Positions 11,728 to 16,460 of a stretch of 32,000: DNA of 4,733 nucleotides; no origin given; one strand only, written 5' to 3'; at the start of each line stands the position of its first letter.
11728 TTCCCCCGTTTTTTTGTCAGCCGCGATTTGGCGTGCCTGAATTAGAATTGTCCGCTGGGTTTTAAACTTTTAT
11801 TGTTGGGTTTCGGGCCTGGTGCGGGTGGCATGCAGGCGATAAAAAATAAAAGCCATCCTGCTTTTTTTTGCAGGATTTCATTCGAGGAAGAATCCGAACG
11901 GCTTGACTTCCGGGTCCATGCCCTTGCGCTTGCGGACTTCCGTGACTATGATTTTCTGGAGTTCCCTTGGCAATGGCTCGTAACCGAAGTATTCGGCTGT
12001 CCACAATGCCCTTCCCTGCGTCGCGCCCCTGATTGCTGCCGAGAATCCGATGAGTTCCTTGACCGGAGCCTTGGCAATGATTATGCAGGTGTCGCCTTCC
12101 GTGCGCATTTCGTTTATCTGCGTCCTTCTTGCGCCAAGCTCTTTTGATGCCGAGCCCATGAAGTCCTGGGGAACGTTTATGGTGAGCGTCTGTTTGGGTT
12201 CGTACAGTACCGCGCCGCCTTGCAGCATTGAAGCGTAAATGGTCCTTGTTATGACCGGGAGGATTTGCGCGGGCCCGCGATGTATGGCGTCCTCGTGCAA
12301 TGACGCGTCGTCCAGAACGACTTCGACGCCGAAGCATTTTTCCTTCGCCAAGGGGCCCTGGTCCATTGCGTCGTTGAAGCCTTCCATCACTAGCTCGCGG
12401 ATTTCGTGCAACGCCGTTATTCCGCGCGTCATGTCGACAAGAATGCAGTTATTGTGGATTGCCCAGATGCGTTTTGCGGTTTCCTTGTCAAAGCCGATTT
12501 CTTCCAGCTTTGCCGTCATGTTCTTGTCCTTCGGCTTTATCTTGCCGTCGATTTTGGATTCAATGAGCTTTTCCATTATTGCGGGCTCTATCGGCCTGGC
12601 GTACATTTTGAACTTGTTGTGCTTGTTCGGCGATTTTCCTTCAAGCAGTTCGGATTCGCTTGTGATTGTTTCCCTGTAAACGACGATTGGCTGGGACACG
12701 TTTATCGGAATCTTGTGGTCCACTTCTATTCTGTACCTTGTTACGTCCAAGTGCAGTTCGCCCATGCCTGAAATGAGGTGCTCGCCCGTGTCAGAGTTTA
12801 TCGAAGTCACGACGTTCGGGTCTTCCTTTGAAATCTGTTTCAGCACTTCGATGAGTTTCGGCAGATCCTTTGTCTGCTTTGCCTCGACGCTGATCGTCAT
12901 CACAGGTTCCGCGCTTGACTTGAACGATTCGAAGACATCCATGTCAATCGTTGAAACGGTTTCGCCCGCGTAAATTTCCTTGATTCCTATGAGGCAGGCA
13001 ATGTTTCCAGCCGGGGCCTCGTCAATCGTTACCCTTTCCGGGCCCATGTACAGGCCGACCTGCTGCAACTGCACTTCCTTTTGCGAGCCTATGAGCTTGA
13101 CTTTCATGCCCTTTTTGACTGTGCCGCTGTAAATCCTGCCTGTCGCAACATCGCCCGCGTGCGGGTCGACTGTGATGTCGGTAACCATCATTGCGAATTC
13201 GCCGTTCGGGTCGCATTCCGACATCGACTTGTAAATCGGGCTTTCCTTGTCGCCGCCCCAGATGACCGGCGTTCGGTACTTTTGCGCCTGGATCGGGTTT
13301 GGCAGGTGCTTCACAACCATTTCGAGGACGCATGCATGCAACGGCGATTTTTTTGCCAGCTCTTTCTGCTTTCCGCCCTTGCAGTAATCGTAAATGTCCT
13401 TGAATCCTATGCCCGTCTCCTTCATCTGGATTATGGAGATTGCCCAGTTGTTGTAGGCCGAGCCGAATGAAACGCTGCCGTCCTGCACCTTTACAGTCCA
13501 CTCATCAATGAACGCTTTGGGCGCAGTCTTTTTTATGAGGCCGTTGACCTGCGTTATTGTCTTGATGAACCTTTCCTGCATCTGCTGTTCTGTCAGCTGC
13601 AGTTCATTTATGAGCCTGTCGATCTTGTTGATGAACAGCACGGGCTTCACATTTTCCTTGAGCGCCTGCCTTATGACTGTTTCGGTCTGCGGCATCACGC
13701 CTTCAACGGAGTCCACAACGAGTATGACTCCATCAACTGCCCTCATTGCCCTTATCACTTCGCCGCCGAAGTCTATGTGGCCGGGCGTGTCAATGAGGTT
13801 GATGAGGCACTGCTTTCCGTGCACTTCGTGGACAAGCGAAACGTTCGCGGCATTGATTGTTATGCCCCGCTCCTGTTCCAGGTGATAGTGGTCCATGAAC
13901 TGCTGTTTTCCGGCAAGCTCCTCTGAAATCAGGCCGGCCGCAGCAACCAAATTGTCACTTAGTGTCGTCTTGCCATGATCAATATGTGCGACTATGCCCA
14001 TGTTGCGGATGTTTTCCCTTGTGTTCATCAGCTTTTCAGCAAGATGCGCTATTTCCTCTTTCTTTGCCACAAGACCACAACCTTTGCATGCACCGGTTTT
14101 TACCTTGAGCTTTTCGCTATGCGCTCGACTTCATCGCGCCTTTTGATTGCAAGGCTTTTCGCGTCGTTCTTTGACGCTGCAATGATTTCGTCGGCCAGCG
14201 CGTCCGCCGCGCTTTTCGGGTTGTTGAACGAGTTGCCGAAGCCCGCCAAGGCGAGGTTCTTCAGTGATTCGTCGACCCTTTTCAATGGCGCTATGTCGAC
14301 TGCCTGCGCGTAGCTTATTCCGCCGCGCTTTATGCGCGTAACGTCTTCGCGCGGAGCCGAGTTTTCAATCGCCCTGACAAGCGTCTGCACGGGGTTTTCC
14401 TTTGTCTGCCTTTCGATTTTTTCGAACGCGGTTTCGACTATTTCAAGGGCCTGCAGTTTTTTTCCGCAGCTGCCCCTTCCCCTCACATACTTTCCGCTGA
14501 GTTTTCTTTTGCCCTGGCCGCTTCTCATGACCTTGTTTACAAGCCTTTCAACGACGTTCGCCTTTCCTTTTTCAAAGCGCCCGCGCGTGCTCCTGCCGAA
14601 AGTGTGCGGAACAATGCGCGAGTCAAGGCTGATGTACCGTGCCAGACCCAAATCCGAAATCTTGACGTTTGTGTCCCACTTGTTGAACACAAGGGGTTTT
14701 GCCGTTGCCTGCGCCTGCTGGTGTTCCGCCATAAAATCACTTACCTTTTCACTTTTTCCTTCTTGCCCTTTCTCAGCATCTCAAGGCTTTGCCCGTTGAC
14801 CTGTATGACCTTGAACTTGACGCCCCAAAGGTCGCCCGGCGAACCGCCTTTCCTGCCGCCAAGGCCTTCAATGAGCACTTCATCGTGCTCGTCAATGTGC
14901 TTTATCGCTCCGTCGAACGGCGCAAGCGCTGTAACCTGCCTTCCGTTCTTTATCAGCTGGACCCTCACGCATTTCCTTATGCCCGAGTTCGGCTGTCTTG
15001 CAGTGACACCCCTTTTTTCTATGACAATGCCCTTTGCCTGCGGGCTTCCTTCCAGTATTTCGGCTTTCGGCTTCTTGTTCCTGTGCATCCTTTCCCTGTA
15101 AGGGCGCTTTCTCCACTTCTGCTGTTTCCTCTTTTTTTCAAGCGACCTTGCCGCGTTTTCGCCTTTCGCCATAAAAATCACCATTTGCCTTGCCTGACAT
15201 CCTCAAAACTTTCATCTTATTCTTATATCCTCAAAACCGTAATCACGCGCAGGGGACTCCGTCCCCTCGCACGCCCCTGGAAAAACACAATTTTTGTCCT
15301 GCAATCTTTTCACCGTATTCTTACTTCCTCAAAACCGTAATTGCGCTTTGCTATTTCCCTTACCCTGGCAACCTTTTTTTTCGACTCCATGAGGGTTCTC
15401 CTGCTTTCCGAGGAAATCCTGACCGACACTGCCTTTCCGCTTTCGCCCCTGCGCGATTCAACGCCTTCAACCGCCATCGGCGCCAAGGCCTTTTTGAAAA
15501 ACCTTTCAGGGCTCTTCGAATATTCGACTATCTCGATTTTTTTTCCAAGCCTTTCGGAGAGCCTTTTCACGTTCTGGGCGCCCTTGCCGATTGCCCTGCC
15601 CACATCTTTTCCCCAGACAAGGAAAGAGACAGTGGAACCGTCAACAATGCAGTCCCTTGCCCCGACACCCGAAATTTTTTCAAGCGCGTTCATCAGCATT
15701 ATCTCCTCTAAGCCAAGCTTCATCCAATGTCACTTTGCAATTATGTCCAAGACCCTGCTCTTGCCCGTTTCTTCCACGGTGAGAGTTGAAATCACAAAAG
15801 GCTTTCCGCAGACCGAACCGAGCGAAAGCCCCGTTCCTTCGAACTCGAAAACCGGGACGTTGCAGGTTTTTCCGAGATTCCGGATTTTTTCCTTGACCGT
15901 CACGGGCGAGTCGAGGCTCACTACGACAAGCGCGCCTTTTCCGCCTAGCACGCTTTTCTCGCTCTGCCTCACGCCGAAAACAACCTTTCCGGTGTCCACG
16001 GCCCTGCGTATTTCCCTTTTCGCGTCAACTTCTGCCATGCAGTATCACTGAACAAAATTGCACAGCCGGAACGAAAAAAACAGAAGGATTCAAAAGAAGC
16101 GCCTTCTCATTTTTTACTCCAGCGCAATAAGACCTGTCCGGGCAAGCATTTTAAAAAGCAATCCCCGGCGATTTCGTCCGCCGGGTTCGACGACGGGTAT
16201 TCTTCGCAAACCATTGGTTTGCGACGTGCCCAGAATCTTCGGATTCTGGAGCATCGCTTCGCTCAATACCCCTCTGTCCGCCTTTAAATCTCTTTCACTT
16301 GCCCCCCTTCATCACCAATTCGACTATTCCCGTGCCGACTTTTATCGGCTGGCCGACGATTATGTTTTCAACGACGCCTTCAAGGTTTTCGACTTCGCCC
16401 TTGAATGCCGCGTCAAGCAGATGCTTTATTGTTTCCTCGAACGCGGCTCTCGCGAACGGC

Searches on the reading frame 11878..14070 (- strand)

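Call 14: search_protein_families(library=pfam, proteins=[window:11878-14070:-], max_evalue=0.001)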
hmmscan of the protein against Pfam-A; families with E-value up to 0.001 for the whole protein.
window:11878-14070:- (730 aa): 7 families
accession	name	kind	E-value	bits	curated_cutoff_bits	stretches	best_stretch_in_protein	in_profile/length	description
PF00009.33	GTP_EFTU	-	1.8e-58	197.6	26.5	1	19-257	1-187/188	Elongation factor Tu GTP binding domain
PF03764.24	EFG_IV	-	2e-21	76.4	24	1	512-618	10-120/121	Elongation factor G, domain IV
PF00679.30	EFG_C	-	2.8e-21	75.8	27.9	1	622-706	2-87/89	Elongation factor G C-terminus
PF14492.12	EFG_III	-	4.8e-19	68.6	27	1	388-459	3-74/75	Elongation Factor G, domain III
PF03144.31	GTP_EFTU_D2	-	2.1e-16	60.6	30.3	1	306-372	1-72/73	Elongation factor Tu domain 2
PF22042.2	EF-G_D2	-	1.1e-14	54.7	27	1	292-373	2-82/84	Elongation factor G domain 2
PF01926.29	MMR_HSR1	-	7e-06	26.6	21.9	1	25-149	3-113/113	50S ribosome-binding GTPase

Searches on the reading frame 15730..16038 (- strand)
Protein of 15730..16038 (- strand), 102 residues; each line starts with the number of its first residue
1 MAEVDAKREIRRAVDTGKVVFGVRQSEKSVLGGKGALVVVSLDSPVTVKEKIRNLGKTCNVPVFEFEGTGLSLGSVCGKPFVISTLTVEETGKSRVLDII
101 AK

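Call 35: find_encoding_contigs(protein=window:15730-16038:-, flank=10000, max_places=10)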
Protein window:15730-16038:- (102 aa): 2 contigs read that carry it; 2 places shown.
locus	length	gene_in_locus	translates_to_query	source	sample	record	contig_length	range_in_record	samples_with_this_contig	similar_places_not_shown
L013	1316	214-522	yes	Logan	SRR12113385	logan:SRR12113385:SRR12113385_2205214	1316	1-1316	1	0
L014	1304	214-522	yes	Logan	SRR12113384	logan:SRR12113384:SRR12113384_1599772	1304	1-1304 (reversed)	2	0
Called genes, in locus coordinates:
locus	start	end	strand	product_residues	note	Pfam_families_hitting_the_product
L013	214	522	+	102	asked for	PF01248:Ribosomal_L7Ae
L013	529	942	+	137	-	PF26594:KH_NusA_2nd (faint), PF07650:KH_2 (weak)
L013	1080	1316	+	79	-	?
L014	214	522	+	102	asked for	PF01248:Ribosomal_L7Ae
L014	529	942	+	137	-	PF26594:KH_NusA_2nd (faint), PF07650:KH_2 (weak)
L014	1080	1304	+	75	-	?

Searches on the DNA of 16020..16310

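Call 55: search_rna_families(source=window, start=16020, end=16310, threshold=evalue, max_evalue=10)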
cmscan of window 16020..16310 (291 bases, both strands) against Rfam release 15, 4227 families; matches with E-value up to 10: 1.
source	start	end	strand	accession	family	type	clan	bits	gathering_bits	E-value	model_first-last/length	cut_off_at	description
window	16074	16113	-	RF02907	patAB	Cis-reg; leader;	-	17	92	3.6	9-53/57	no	patAB leader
